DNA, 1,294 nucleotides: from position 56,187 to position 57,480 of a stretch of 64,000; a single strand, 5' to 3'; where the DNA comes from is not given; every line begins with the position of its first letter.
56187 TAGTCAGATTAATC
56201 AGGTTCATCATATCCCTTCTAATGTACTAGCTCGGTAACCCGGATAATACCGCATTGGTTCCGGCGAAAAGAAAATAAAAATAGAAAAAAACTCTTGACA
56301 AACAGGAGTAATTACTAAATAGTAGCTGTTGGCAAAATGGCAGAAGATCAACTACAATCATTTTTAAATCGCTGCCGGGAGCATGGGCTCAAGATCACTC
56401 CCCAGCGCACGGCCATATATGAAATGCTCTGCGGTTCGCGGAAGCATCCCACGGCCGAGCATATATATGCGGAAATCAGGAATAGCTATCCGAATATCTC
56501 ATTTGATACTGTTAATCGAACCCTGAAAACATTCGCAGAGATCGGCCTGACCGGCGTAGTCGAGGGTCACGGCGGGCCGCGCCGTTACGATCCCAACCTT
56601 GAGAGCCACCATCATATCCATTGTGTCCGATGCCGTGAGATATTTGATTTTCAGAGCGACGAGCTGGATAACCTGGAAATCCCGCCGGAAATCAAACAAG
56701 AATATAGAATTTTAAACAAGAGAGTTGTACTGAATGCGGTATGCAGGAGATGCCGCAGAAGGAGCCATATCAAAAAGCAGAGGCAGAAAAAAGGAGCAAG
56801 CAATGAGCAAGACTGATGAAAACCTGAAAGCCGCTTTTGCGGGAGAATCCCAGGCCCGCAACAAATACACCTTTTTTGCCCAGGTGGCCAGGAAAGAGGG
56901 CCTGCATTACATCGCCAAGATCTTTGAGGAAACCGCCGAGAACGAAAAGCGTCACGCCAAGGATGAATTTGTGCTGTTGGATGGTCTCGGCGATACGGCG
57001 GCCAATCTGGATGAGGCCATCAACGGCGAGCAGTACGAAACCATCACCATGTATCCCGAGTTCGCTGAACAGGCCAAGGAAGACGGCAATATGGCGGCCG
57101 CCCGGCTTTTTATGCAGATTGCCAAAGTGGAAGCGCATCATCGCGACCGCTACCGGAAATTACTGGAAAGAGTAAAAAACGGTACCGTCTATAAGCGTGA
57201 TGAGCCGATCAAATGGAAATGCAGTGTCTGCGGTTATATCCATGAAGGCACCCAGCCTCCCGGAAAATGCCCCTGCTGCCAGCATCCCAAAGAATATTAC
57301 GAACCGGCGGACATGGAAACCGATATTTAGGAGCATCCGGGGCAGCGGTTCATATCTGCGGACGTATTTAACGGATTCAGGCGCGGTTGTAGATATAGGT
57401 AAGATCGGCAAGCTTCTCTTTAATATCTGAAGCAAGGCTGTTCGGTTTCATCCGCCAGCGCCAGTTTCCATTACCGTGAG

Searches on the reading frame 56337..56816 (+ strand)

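Call 56: search_protein_families(library=pfam, proteins=[window:56337-56816:+], max_evalue=0.01)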
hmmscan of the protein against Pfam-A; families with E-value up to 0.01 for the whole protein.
window:56337-56816:+ (159 aa): 2 families
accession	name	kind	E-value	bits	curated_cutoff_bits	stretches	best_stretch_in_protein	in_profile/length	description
PF01475.25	FUR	-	6.9e-28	97.7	23.1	1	16-128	2-116/121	Ferric uptake regulator family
PF13551.12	HTH_29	-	0.0019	18.7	28.1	0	53-83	23-55/64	Winged helix-turn helix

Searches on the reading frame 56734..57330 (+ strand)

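Call 56: search_protein_families(library=pfam, proteins=[window:56734-57330:+], max_evalue=0.01)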
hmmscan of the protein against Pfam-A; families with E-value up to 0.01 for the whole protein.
window:56734-57330:+ (198 aa): 6 families
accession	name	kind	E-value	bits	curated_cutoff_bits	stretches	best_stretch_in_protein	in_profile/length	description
PF02915.23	Rubrerythrin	-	1e-26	94.4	22.8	1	29-144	1-137/137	Rubrerythrin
PF21349.2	RUBY_RBDX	-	2.2e-13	49.8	26.5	1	161-190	1-30/30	Rubrerythrin, rubredoxin-like domain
PF00210.30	Ferritin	-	2.6e-05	24.6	24.5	1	30-145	3-137/142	Ferritin-like domain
PF23458.2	DUF7130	-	0.00031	21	35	1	130-187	23-81/89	Domain of unknown function (DUF7130)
PF03405.20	FA_desaturase_2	-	0.0011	18.3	22.7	0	109-147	171-209/325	Fatty acid desaturase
PF01155.25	HypA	-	0.009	16.5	28.9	0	112-186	16-96/112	Hydrogenase/urease nickel incorporation, metallochaperone, hypA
